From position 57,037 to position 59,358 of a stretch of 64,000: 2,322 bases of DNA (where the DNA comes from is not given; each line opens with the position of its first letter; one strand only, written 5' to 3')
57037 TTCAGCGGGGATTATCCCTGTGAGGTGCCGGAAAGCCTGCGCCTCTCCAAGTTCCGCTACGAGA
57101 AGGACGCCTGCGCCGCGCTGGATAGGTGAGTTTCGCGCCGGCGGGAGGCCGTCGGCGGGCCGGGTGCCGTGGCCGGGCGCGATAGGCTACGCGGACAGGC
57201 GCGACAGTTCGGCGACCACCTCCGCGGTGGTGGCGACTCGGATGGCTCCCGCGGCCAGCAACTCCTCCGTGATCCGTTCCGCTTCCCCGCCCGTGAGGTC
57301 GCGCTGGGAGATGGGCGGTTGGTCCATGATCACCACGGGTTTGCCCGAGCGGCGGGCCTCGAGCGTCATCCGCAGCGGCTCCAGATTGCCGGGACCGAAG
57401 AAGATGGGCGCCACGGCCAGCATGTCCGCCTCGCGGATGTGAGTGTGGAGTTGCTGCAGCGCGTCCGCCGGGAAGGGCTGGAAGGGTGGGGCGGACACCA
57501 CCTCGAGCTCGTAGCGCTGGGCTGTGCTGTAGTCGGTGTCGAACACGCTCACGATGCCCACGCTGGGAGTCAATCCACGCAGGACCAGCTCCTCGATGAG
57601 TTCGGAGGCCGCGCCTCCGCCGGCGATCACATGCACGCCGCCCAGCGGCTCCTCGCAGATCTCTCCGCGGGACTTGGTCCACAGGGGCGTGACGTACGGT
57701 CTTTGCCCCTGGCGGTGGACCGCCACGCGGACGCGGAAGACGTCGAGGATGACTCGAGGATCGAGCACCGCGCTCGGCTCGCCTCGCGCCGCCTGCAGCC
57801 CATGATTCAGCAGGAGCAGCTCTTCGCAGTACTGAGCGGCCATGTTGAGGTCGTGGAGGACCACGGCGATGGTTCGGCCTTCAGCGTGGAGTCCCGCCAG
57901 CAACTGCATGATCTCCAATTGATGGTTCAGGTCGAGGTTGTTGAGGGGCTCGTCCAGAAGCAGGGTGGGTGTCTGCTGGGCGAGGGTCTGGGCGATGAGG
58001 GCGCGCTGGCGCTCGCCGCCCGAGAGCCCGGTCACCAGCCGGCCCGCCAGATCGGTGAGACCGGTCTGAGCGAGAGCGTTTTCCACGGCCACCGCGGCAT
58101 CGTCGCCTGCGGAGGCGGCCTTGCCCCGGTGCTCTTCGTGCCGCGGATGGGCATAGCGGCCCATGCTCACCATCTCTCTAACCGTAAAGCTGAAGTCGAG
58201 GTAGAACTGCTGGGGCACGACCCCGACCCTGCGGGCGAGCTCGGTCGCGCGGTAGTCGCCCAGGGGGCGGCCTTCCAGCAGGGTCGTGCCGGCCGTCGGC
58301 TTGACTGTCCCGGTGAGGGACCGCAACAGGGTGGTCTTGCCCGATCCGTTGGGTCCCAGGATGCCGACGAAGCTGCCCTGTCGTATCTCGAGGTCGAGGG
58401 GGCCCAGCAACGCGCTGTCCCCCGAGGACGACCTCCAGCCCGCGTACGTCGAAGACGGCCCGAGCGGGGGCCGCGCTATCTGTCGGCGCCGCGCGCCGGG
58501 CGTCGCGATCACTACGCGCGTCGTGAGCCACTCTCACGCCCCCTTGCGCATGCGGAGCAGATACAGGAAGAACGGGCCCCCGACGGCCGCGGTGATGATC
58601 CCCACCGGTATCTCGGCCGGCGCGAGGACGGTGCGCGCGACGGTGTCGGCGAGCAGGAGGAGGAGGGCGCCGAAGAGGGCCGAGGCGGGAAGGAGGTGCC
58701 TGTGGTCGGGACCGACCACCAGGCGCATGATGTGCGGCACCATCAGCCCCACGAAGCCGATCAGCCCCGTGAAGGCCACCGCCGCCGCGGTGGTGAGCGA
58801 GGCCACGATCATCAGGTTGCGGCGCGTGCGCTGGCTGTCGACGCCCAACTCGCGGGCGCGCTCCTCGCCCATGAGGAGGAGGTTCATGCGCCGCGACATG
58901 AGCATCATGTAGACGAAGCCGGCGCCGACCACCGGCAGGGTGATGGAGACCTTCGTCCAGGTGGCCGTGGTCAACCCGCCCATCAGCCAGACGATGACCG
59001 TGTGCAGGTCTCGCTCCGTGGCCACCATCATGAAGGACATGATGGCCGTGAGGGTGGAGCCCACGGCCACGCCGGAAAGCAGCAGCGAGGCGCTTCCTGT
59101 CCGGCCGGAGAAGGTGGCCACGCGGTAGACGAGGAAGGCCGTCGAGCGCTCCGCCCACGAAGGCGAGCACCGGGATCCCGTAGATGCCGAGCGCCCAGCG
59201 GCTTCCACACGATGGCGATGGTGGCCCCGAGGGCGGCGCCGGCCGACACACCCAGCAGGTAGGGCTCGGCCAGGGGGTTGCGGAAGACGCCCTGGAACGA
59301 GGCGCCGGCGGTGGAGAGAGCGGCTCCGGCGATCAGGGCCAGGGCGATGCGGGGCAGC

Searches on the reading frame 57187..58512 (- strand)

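Call 43: search_protein_families(library=pfam, proteins=[window:57187-58512:-], max_evalue=0.00001)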
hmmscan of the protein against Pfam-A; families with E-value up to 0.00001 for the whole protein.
window:57187-58512:- (441 aa): 2 families
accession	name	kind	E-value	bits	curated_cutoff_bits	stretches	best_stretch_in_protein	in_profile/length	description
PF00005.33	ABC_tran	-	1.4e-31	110.4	25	1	38-191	3-137/137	ABC transporter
PF13304.12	AAA_21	-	2.6e-06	28.2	27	0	48-66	1-19/304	AAA domain, putative AbiEii toxin, Type IV TA system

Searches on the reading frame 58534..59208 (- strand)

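Call 43: search_protein_families(library=pfam, proteins=[window:58534-59208:-], max_evalue=0.00001)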
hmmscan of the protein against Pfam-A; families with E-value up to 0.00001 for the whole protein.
window:58534-59208:- (224 aa): 1 family
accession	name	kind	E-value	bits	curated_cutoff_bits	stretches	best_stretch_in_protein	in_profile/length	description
PF01032.23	FecCD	-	8.4e-65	219.3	26.5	1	23-219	113-310/311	FecCD transport family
